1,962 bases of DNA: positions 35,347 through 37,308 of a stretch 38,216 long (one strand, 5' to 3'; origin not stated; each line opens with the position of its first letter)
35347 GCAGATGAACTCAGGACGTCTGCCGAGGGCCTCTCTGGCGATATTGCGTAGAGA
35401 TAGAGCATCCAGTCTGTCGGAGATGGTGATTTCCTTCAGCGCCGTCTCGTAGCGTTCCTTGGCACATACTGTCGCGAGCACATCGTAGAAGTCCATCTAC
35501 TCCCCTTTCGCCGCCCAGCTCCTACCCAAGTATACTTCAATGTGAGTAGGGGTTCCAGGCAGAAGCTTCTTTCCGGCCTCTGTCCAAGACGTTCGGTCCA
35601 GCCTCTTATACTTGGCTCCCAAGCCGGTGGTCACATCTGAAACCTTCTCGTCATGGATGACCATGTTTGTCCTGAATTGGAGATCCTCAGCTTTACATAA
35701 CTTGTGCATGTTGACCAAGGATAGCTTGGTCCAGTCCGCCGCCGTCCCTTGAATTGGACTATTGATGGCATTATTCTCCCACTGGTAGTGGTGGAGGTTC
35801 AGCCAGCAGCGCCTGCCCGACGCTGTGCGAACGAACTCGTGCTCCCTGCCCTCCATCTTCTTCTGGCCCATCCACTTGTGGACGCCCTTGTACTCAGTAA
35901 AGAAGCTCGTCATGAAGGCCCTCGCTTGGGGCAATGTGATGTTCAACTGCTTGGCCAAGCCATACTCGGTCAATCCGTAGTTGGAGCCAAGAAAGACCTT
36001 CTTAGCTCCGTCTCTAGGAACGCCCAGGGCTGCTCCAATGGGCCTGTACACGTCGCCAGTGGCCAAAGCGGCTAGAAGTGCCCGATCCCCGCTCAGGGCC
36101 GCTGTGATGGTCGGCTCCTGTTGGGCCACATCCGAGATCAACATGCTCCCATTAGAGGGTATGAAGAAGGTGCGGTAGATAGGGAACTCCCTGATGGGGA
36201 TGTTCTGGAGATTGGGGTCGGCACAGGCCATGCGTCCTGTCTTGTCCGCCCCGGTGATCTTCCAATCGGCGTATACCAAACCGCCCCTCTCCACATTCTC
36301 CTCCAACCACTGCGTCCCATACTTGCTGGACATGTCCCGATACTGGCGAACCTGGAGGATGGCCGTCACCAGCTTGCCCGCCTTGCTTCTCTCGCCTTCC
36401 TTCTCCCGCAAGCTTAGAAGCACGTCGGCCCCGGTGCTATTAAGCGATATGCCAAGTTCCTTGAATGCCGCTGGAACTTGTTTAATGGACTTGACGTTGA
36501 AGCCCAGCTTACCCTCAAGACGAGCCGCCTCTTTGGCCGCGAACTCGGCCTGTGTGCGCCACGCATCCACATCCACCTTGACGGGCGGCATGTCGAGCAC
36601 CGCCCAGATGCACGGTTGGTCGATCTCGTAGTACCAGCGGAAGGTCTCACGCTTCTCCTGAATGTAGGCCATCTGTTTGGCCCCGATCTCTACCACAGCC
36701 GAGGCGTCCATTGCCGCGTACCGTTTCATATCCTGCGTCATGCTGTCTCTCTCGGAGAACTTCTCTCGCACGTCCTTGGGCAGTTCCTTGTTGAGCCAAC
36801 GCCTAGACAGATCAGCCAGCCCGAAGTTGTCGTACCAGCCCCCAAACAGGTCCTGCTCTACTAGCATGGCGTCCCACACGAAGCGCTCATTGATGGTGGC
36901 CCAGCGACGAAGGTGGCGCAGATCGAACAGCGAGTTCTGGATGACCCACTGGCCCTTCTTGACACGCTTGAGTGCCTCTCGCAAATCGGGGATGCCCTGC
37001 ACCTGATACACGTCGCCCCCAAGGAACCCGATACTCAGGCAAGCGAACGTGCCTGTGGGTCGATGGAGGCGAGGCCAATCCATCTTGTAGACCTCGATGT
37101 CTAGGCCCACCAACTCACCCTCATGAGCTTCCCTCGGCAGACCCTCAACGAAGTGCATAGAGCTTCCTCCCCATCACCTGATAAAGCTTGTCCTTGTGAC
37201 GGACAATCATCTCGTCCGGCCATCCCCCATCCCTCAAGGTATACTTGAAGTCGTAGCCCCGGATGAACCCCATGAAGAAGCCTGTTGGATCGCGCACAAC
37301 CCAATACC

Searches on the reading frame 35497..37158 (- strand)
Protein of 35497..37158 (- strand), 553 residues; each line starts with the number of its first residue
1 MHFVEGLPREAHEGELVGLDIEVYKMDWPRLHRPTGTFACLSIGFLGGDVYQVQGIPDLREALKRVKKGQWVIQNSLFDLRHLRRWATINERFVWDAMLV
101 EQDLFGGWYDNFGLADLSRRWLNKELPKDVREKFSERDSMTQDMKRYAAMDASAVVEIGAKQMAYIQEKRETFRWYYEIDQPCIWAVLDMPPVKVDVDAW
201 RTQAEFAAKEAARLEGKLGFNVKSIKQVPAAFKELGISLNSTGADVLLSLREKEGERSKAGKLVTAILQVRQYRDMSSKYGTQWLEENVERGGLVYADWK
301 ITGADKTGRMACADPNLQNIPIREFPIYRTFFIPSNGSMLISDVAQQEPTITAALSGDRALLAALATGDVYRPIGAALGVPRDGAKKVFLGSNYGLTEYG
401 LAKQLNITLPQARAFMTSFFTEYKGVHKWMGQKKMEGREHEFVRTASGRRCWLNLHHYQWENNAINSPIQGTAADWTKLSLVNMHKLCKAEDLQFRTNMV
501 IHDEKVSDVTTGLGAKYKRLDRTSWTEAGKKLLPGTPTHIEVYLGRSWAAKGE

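Call 9: search_protein_families(library=phrogs, proteins=[window:35497-37158:-])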
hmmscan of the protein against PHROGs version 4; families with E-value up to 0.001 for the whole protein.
window:35497-37158:- (553 aa): 6 families
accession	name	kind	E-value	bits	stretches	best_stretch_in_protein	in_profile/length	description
phrog_17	-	DNA, RNA and nucleotide metabolism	2.3e-62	212.4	1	12-550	668-1232/1445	DNA polymerase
phrog_5995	-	DNA, RNA and nucleotide metabolism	2.4e-14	54.4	1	392-510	4-129/236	DNA polymerase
phrog_2573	-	DNA, RNA and nucleotide metabolism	8.7e-11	42.6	1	372-510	76-230/336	DNA polymerase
phrog_12241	-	DNA, RNA and nucleotide metabolism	3.5e-08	33.9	1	240-324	422-497/502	DNA polymerase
phrog_10285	-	DNA, RNA and nucleotide metabolism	1.5e-07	31.8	0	407-510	197-283/321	DNA polymerase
phrog_15971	-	DNA, RNA and nucleotide metabolism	7.4e-07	29.6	1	259-513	89-337/376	DNA polymerase I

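Call 11: search_dna_similar(query=window:35497-37158:-, collection=phages, mode=protein, max_rows=25)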
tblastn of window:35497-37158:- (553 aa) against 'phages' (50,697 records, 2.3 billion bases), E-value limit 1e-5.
Records with a match: 2162; places in all: 2162; records where one place covers at least 80% of the query: 210.
Best place of each record, by identity: <60% 2162.
By first word of the organism name: Mycobacterium 1038; Bacillus 195; Microbacterium 147; Enterococcus 85; Pseudomonas 77; Listeria 69; Gordonia 62; Salmonella 50; Rhodococcus 47; Clostridium 45; and 60 more.
By host as written in the record: Mycobacterium smegmatis mc2 155 746; Mycobacterium smegmatis mc#155 144; - 116; Microbacterium foliorum NRRL B-24224 70; Microbacterium foliorum NRRL B-24224 SEA 57; Listeria monocytogenes 49; Mycobacterium smegmatis mc2155 45; Rhodococcus erythropolis RIA 643 37; and 302 more.
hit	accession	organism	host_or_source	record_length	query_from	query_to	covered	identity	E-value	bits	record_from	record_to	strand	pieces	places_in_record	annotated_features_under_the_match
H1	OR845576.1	Escherichia phage ECO95 1-6-1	Escherichia coli O157:H7 ATCC 43895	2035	59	548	89%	27.7%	3e-37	151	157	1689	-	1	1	record has no annotation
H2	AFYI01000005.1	Salmonella enterica subsp. enterica serovar Infantis str. ...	Homo sapiens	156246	59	548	89%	27.7%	1e-36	151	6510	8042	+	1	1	DNA-directed DNA polymerase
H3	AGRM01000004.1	Salmonella enterica subsp. houtenae str. ATCC BAA-1581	Homo sapiens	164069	60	548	88%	27.8%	2e-36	151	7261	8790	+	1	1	DNA-directed DNA polymerase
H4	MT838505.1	Bacteriophage sp.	human fecal samples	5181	57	552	90%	27.3%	3e-32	138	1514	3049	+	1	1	record has no annotation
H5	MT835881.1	Bacteriophage sp.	human fecal samples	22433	44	548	91%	25.6%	1e-30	133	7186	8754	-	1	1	record has no annotation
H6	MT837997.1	Bacteriophage sp.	human fecal samples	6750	11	504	89%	26.0%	2e-27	123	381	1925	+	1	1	record has no annotation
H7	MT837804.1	Bacteriophage sp.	human fecal samples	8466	74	509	79%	28.4%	3e-29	129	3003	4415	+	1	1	record has no annotation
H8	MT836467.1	Bacteriophage sp.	human fecal samples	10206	43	548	92%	24.2%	2e-23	110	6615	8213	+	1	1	record has no annotation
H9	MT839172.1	Bacteriophage sp.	human fecal samples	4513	35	504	85%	26.0%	4e-26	119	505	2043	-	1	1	record has no annotation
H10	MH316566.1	Gordonia phage Nedarya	Gordonia terrae NRRL B-16283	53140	11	509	90%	24.1%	9e-16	87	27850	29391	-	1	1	43: DNA polymerase I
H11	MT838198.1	Bacteriophage sp.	human fecal samples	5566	79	506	77%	28.1%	6e-28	125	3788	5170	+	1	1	record has no annotation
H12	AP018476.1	Mycobacterium phage C3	-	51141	11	509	90%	23.5%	5e-12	75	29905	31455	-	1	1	putative DNA polymerase I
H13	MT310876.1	Mycobacterium phage VC3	Mycobacterium smegmatis mc#155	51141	11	509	90%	23.5%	5e-12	75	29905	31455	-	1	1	48: DNA polymerase I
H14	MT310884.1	Mycobacterium phage ANI8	Mycobacterium smegmatis mc#155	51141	11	509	90%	23.5%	5e-12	75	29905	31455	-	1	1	48: DNA polymerase I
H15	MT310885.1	Mycobacterium phage AN9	Mycobacterium smegmatis mc#155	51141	11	509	90%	23.5%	5e-12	75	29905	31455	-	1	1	48: DNA polymerase I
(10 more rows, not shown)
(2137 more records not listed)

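Call 81: find_encoding_contigs(protein=window:35497-37158:-, flank=10000, max_places=3)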
Protein window:35497-37158:- (553 aa): 8 contigs read that carry it; 3 places shown.
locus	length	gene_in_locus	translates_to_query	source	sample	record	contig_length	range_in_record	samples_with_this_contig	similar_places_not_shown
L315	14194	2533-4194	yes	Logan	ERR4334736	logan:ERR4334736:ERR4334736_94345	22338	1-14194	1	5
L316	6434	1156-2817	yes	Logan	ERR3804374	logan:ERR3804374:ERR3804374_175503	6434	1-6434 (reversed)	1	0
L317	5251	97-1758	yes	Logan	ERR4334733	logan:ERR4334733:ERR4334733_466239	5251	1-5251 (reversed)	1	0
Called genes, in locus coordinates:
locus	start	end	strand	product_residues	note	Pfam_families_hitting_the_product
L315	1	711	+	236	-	?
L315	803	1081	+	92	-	PF03692:CxxCxxCC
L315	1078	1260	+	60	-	-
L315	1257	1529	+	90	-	-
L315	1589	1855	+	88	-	-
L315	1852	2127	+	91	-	-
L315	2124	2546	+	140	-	-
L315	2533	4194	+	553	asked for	PF01612:DNA_pol_A_exo1 (weak), PF00476:DNA_pol_A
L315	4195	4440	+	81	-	-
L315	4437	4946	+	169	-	PF03167:UDG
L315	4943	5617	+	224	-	-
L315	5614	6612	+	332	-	PF00154:RecA_N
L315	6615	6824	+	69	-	-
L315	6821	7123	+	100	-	-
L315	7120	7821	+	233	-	PF12705:PDDEXK_1 (weak)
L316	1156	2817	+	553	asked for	PF01612:DNA_pol_A_exo1 (weak), PF00476:DNA_pol_A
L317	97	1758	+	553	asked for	PF01612:DNA_pol_A_exo1 (weak), PF00476:DNA_pol_A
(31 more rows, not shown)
